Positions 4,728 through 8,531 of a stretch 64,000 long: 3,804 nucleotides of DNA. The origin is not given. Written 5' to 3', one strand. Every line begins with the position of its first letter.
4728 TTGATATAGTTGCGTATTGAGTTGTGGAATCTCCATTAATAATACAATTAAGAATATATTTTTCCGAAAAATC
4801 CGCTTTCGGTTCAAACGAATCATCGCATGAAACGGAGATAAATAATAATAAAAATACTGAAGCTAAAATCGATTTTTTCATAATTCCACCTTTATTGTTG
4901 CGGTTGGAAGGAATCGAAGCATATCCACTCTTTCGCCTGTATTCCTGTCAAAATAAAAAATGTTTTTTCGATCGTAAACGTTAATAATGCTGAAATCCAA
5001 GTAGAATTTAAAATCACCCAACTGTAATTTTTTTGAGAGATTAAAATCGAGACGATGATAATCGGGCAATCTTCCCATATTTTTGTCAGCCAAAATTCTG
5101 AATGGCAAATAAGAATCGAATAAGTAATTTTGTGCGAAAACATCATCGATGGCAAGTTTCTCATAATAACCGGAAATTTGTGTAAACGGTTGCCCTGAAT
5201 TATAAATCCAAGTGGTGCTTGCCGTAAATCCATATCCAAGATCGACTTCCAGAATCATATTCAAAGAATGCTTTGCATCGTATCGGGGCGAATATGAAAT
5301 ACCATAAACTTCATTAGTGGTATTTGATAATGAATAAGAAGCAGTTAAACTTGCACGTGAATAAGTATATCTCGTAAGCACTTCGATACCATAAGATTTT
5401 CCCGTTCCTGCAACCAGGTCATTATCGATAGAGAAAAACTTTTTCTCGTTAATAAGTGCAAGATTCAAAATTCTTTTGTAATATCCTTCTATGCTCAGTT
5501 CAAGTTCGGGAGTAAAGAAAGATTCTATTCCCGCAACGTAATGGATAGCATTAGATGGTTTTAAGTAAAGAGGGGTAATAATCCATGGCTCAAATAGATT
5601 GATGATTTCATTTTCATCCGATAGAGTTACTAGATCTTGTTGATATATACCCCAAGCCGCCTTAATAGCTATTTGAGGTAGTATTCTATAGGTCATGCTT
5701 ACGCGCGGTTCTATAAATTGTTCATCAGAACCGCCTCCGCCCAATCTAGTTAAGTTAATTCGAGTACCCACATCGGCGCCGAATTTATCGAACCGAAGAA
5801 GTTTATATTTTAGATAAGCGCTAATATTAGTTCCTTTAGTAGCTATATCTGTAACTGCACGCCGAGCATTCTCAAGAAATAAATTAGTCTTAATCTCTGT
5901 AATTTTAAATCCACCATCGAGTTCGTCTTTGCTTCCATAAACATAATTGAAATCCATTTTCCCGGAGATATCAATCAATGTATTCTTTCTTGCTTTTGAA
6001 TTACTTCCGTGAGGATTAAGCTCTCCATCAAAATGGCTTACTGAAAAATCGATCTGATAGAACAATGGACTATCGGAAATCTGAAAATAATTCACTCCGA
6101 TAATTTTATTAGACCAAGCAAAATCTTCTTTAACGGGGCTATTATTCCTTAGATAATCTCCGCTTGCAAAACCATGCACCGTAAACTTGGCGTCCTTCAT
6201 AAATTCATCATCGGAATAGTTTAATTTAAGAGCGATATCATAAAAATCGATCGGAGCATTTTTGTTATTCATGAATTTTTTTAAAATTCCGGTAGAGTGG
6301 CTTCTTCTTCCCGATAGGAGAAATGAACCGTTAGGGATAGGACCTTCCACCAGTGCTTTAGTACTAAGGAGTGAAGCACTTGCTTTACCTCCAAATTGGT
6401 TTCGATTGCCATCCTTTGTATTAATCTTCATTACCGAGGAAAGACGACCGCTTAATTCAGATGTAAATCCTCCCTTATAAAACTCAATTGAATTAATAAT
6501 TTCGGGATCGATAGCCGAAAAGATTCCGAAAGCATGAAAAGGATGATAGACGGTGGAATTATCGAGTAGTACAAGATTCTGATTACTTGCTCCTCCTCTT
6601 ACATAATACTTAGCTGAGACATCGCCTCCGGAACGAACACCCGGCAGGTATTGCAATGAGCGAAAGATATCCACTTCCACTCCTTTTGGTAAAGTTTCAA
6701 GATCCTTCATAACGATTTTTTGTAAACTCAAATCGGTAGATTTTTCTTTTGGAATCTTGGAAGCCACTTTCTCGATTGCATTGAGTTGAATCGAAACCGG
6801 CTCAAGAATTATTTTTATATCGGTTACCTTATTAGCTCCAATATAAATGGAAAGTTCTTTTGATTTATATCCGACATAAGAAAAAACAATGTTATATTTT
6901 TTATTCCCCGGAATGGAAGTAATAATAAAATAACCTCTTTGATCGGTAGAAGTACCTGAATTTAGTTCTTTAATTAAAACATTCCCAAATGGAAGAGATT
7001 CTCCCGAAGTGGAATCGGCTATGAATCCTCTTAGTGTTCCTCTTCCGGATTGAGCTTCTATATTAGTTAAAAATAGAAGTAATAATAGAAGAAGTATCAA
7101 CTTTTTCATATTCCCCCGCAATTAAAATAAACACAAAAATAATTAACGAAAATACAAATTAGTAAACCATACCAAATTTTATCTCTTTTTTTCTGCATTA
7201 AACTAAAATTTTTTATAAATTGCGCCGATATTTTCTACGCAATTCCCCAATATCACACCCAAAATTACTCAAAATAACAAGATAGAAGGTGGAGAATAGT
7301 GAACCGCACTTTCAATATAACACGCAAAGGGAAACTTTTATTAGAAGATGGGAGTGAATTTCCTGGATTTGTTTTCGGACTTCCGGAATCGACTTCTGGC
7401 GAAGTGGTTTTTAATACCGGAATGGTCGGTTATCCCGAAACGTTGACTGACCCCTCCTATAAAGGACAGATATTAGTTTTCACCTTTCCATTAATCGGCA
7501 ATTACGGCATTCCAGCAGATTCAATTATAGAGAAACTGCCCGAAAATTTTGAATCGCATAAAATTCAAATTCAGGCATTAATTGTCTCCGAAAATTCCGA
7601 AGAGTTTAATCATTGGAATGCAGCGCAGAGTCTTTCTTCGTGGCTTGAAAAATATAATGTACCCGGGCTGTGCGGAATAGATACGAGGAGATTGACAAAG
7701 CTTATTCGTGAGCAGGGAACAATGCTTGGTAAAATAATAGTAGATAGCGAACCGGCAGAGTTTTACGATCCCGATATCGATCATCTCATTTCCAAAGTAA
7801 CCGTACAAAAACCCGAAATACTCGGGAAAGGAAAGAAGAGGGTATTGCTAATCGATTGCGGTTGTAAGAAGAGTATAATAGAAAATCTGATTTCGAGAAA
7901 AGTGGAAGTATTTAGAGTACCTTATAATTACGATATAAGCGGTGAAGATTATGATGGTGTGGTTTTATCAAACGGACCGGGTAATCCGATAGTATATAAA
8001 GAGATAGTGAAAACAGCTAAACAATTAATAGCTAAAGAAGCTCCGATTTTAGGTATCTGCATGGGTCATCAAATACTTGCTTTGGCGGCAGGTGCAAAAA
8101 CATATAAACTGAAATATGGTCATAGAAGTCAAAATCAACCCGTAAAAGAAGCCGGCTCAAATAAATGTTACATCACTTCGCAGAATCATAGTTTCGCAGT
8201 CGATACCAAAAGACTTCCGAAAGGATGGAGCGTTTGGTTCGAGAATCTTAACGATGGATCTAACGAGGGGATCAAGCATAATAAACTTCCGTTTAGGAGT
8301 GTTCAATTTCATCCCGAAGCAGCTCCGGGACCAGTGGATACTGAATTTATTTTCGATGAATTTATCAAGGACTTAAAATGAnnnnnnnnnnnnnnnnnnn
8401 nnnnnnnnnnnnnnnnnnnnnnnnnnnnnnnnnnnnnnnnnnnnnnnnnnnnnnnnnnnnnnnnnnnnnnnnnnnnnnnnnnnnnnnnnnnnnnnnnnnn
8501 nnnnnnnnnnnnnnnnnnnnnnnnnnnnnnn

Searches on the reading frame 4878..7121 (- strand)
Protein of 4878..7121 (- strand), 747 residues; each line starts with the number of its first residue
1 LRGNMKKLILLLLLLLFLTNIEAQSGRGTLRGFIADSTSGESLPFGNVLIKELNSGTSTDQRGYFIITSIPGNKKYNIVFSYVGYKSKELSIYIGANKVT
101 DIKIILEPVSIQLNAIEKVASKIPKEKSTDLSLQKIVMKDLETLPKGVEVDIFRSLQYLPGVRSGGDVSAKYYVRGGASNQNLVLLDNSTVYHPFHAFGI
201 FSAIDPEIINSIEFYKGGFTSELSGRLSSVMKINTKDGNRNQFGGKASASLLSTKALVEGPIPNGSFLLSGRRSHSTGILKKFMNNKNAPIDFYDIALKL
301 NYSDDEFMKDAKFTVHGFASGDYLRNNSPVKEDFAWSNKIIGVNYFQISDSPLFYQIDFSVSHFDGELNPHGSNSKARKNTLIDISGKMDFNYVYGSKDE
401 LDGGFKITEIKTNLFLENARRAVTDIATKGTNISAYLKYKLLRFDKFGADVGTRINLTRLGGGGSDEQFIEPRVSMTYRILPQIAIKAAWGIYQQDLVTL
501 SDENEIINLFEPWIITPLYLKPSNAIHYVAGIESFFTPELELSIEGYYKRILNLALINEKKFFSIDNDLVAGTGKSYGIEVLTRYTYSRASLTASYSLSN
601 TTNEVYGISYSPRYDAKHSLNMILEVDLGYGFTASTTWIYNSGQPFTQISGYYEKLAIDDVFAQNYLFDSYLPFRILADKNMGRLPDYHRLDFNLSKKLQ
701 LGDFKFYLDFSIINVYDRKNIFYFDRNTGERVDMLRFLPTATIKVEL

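Call 62: search_protein_families(library=pfam, proteins=[window:4878-7121:-], max_evalue=0.00001)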
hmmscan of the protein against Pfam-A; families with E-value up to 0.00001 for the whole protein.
window:4878-7121:- (747 aa): 3 families
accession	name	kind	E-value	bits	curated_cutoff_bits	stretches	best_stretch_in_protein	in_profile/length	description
PF13715.12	CarbopepD_reg_2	-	1.1e-17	64.2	32.2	1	31-115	2-85/88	CarboxypepD_reg-like domain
PF07715.20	Plug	-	6.4e-11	43.1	23.9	1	134-222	10-98/107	TonB-dependent Receptor Plug Domain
PF13620.12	CarboxypepD_reg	-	2.7e-10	40.9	32.3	1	29-106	1-81/82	Carboxypeptidase regulatory-like domain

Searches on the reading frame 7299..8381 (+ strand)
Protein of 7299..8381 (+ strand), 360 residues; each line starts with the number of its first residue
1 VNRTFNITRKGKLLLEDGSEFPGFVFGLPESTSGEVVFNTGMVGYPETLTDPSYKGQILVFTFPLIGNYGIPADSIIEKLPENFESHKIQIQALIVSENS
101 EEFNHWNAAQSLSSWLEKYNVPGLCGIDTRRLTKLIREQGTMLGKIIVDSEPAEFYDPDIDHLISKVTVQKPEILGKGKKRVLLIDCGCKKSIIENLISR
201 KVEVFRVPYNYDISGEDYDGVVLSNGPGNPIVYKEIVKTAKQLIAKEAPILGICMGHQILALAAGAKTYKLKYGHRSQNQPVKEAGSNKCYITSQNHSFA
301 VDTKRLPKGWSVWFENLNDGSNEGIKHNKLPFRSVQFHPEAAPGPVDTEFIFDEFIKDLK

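Call 62: search_protein_families(library=pfam, proteins=[window:7299-8381:+], max_evalue=0.00001)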
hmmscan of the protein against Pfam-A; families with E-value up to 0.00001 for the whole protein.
window:7299-8381:+ (360 aa): 3 families
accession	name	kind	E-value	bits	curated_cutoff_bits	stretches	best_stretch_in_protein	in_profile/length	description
PF00117.34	GATase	-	6.3e-51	173.2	22.8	1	183-357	1-189/190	Glutamine amidotransferase class-I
PF00988.28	CPSase_sm_chain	-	3e-49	166.5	27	1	13-146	1-126/126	Carbamoyl-phosphate synthase small chain, CPSase domain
PF07722.19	Peptidase_C26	-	2e-07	31.5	20.5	0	241-340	99-219/219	Peptidase C26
